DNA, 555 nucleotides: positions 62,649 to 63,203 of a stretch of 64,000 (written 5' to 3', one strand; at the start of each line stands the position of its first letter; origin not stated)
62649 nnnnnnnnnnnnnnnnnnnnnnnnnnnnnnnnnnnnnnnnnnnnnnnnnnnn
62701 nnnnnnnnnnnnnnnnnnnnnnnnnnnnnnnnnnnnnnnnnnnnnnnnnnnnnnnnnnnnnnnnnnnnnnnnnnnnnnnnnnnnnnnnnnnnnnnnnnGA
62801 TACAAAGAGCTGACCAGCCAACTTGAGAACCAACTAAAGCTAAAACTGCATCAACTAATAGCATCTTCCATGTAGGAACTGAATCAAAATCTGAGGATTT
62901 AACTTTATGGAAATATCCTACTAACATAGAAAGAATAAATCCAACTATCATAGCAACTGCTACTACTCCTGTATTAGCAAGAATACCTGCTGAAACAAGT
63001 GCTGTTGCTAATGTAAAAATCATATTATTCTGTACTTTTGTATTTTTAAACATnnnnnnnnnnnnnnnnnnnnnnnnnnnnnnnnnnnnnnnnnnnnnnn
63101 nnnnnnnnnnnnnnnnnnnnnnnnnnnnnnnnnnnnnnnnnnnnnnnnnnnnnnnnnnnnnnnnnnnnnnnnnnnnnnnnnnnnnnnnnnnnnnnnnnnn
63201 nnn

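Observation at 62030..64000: Candidate lysis/entry cassette: SLT-domain muralytic protein, two small holin-like membrane proteins and a PLC-like phosphodiesterase.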

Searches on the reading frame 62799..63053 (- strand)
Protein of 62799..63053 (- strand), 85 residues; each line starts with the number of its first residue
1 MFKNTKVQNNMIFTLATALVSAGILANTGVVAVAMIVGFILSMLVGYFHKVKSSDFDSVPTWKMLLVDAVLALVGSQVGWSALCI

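Call 6: search_protein_families(library=pfam, max_evalue=1, proteins=[window:62799-63053:-])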
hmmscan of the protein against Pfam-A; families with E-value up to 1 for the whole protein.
seq(85 aa): 1 family
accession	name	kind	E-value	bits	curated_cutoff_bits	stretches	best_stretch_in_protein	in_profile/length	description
PF06305.16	LapA_dom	-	0.22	11.9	28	1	30-52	22-44/64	Lipopolysaccharide assembly protein A domain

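Call 7: search_protein_families(library=phrogs, max_evalue=0.1, proteins=[window:62799-63053:-])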
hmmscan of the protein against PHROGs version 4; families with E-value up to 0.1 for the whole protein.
seq(85 aa): 1 family
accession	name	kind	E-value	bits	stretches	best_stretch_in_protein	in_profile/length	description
phrog_26616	-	other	0.038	15.6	1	11-84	17-92/93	lipoprotein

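Call 44: find_encoding_contigs(protein=window:62799-63053:-, flank=10000, max_places=4)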
Protein window:62799-63053:- (85 aa): 2 contigs read that carry it; 2 places shown.
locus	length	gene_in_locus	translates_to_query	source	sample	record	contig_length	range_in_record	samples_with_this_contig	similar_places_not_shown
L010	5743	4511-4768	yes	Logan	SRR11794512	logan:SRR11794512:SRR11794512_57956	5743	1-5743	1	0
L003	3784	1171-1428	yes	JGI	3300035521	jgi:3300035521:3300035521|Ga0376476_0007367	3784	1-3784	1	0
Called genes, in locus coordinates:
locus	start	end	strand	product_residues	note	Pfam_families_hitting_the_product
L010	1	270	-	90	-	?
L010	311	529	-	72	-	-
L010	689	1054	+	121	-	-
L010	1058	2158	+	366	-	PF00877:NLPC_P60, PF01832:Glucosaminidase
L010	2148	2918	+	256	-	PF01832:Glucosaminidase (weak)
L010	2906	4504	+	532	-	PF03734:YkuD (faint), PF01476:LysM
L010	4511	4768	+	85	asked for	-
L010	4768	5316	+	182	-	-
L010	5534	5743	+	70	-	?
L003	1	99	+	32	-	?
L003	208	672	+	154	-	-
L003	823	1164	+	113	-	PF01464:SLT (weak)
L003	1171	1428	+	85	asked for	-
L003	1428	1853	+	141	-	-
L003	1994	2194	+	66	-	-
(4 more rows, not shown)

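Call 63: search_dna_similar(query=window:62799-63053:-, collection=phages, mode=protein, max_evalue=1, max_rows=20)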
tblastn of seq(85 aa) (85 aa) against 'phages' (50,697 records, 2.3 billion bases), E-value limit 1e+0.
No match.

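Call 75: search_protein_families(library=ncbifam, max_evalue=1, proteins=[window:62799-63053:-])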
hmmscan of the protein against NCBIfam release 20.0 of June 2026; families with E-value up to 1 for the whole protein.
seq(85 aa): 1 family
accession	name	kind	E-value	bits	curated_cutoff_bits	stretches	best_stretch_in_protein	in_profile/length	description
NF004485.0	PRK05815.3-3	equivalog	0.012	15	249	1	23-74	17-69/281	F0F1 ATP synthase subunit A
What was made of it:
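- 62796..63053 (-): Gene B: an 85-aa integral membrane protein with about 3 TM segments and no TAG. It is a sporadic accessory of the island. It matches no holin family (calls 6, 7, 75) and has no match in the phage records (call 63).
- D and B match no curated holin family (calls 6, 7, 75).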
